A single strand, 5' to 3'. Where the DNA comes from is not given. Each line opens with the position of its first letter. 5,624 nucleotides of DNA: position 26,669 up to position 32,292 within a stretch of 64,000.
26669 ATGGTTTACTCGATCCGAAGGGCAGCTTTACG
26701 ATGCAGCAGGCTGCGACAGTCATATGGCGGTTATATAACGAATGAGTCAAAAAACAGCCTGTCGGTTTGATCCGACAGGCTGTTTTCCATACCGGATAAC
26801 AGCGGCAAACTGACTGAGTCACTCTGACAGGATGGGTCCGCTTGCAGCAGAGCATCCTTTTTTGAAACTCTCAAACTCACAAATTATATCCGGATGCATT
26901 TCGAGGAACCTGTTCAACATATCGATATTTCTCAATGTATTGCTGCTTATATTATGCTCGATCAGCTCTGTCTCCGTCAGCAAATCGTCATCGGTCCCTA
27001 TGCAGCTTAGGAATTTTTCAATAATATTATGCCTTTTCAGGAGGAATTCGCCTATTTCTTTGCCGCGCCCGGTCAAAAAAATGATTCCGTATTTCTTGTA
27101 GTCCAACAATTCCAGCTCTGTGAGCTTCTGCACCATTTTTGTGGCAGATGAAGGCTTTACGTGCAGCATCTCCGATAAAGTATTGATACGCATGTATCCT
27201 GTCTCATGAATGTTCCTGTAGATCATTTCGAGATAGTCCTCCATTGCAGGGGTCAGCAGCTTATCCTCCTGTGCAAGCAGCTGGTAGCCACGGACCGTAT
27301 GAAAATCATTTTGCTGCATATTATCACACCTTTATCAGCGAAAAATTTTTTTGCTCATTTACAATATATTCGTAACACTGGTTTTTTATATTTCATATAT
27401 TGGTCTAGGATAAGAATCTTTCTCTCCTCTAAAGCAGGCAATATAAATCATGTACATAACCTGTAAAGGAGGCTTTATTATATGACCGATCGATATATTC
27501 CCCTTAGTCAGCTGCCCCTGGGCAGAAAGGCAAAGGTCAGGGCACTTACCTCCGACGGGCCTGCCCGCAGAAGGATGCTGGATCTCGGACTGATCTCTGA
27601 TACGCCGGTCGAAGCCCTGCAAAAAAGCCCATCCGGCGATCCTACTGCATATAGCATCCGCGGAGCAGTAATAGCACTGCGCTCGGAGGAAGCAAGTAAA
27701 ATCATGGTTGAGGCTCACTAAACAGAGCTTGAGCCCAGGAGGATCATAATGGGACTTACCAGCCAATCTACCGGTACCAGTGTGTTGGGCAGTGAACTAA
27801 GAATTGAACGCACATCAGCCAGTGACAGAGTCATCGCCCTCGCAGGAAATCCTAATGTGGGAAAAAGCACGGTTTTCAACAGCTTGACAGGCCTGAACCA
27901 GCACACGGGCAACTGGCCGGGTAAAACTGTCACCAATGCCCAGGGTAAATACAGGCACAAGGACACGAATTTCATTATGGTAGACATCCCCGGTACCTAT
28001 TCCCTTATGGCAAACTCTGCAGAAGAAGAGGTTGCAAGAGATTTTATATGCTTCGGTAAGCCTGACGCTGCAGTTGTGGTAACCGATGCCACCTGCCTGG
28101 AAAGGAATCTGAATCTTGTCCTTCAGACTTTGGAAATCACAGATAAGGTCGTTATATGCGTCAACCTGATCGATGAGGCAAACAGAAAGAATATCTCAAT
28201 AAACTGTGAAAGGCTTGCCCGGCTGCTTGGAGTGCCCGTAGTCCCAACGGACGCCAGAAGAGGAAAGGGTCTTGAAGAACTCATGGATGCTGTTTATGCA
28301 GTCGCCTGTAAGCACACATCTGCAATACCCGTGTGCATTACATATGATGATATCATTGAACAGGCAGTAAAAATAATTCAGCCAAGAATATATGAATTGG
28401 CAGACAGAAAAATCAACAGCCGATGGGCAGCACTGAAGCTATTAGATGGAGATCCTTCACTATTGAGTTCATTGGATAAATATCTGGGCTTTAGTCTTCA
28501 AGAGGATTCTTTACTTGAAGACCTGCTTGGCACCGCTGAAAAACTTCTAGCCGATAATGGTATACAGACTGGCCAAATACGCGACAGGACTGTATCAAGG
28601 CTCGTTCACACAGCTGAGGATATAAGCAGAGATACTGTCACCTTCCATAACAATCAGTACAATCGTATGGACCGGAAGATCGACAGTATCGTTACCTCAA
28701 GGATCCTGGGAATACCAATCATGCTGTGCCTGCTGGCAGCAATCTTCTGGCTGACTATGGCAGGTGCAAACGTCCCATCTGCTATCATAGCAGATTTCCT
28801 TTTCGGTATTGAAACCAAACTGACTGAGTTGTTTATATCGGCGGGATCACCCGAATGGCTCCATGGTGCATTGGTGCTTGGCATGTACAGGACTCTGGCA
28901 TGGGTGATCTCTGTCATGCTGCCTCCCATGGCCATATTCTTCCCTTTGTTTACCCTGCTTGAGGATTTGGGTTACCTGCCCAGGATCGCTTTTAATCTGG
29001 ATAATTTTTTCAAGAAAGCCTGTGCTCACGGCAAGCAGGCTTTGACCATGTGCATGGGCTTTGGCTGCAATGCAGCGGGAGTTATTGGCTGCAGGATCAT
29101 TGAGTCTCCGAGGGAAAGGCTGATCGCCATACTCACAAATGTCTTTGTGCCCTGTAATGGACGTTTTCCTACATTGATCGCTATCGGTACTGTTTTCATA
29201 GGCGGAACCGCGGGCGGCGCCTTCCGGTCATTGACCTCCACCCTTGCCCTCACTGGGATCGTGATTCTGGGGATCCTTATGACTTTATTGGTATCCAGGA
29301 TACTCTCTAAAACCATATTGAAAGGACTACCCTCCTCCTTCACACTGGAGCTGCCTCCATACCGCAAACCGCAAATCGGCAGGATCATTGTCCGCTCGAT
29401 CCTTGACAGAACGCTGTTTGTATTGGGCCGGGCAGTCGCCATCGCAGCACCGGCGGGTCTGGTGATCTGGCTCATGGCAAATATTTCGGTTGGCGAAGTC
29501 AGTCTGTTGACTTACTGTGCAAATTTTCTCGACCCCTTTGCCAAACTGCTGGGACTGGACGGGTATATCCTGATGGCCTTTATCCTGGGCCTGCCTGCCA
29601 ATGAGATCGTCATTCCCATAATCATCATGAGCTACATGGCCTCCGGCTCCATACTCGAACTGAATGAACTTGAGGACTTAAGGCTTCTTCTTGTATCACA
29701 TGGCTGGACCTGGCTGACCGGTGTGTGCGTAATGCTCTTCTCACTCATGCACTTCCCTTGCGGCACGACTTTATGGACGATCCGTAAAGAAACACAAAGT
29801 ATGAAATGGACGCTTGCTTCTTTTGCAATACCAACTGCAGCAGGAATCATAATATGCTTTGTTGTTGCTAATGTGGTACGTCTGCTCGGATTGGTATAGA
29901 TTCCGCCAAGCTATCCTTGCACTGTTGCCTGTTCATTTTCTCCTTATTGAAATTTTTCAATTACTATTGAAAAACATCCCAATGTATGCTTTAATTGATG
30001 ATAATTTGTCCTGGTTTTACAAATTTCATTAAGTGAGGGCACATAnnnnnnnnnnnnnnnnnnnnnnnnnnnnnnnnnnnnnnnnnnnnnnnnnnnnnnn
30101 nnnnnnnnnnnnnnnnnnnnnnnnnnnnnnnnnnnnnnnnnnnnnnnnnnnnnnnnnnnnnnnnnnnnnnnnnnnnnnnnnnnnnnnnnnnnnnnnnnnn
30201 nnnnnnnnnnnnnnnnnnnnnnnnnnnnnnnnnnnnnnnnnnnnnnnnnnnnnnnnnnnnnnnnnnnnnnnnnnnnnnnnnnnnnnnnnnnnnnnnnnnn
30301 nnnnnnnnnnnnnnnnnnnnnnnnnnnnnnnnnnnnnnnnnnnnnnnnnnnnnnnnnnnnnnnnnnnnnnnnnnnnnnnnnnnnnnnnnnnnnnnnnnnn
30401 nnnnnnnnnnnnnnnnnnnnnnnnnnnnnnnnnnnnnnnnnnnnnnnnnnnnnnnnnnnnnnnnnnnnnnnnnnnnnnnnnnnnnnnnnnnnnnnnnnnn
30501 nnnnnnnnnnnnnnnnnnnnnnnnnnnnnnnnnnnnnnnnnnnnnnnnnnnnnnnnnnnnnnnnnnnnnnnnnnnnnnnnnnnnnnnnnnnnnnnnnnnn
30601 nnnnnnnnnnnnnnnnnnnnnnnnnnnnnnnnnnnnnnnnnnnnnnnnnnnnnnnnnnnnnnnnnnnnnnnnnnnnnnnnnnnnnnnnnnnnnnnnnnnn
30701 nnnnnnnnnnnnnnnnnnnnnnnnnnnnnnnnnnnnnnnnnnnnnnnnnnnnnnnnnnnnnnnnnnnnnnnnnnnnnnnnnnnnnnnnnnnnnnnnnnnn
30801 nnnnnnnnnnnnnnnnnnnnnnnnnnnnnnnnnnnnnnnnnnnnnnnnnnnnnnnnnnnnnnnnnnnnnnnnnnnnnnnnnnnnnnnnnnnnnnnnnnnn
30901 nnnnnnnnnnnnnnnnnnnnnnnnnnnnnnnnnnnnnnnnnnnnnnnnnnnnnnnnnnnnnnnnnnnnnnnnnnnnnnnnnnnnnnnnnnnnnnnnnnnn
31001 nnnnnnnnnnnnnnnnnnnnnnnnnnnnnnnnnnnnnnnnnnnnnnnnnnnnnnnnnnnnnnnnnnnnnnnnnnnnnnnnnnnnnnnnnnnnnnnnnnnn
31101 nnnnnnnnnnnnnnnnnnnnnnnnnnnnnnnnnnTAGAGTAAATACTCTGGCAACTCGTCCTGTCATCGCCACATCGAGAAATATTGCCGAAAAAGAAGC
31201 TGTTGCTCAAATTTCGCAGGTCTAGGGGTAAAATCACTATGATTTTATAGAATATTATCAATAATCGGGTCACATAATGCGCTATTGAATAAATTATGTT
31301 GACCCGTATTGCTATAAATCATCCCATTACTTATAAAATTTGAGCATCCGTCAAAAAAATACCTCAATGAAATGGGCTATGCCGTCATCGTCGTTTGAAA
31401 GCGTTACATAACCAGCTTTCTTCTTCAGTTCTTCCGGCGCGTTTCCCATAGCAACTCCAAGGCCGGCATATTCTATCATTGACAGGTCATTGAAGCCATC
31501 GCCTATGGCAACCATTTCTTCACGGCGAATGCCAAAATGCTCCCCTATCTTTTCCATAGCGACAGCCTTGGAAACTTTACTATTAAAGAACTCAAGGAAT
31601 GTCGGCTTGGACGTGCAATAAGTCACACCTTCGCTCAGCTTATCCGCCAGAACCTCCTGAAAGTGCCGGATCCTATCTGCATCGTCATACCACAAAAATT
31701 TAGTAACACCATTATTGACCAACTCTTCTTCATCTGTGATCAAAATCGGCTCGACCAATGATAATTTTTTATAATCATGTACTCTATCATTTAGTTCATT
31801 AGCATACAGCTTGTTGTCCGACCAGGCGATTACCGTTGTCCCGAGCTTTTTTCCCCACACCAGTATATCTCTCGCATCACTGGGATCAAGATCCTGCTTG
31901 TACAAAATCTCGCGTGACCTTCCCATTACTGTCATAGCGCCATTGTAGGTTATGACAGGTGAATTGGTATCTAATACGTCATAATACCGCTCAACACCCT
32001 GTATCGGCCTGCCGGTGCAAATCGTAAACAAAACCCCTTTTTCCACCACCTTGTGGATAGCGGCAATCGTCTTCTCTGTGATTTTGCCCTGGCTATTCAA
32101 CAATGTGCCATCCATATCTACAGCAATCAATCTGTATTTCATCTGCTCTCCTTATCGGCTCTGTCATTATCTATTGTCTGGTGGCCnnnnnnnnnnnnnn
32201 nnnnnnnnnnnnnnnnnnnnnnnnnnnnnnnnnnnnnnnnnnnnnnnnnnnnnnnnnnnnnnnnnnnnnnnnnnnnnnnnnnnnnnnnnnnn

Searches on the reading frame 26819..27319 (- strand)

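Call 40: search_protein_families(library=pfam, proteins=[window:26819-27319:-], max_evalue=0.000001)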
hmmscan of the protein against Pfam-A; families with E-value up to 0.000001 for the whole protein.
window:26819-27319:- (166 aa): 2 families
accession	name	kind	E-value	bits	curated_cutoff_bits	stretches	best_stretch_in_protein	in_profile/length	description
PF01325.25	Fe_dep_repress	-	3.7e-18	65.9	26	1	22-78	2-58/60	Iron dependent repressor, N-terminal DNA binding domain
PF02742.21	Fe_dep_repr_C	-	2e-11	44.2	27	1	83-144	1-64/70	Iron dependent repressor, metal binding and dimerisation domain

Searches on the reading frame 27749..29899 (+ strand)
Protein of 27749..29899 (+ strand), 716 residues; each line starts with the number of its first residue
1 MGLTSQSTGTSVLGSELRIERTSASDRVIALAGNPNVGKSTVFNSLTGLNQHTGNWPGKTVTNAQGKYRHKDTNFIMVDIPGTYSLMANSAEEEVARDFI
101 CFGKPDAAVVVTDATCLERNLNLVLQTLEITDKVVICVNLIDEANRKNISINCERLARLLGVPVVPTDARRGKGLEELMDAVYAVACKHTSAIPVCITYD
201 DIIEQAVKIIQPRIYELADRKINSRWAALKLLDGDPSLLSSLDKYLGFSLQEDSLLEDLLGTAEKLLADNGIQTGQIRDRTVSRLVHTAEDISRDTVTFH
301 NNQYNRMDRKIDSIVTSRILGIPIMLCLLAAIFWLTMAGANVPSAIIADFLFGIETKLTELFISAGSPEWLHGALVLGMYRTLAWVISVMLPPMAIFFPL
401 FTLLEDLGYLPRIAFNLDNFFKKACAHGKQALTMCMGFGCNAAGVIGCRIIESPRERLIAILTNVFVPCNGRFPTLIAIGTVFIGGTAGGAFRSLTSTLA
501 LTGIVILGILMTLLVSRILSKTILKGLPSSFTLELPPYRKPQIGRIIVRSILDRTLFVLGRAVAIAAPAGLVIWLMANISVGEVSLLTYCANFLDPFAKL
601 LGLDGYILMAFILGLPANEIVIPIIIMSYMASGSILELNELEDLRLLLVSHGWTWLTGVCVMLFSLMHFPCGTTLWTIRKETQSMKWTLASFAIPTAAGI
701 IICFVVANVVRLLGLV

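Call 40: search_protein_families(library=pfam, proteins=[window:27749-29899:+], max_evalue=0.000001)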
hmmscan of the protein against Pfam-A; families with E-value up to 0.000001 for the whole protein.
window:27749-29899:+ (716 aa): 5 families
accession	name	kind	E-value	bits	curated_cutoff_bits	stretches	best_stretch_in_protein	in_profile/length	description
PF02421.24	FeoB_N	-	3.8e-59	199.1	27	1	28-181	2-155/156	Ferrous iron transport protein B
PF07670.19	Gate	-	2.3e-27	95.9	29.6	2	389-479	3-100/104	Nucleoside recognition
PF01926.29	MMR_HSR1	-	6.1e-19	68.7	21.9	1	29-139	2-112/113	50S ribosome-binding GTPase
PF07664.17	FeoB_C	-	6.7e-16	58.2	26.6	1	502-550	2-51/54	Ferrous iron transport protein B C terminus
PF17910.6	FeoB_Cyto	-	6.5e-10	39.7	23.4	1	199-297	1-89/90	FeoB cytosolic helical domain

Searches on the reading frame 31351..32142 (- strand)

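Call 40: search_protein_families(library=pfam, proteins=[window:31351-32142:-], max_evalue=0.000001)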
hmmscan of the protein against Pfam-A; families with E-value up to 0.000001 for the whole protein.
window:31351-32142:- (263 aa): 3 families
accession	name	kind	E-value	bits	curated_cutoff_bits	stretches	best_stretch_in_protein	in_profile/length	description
PF08282.18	Hydrolase_3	-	5.8e-69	233.1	20.9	1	6-259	1-255/255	haloacid dehalogenase-like hydrolase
PF00702.32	Hydrolase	-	1.1e-10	42.6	26.4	1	3-227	1-191/191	haloacid dehalogenase-like hydrolase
PF05116.19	S6PP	-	3.3e-09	37.1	20.3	0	172-239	146-213/247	Sucrose-6F-phosphate phosphohydrolase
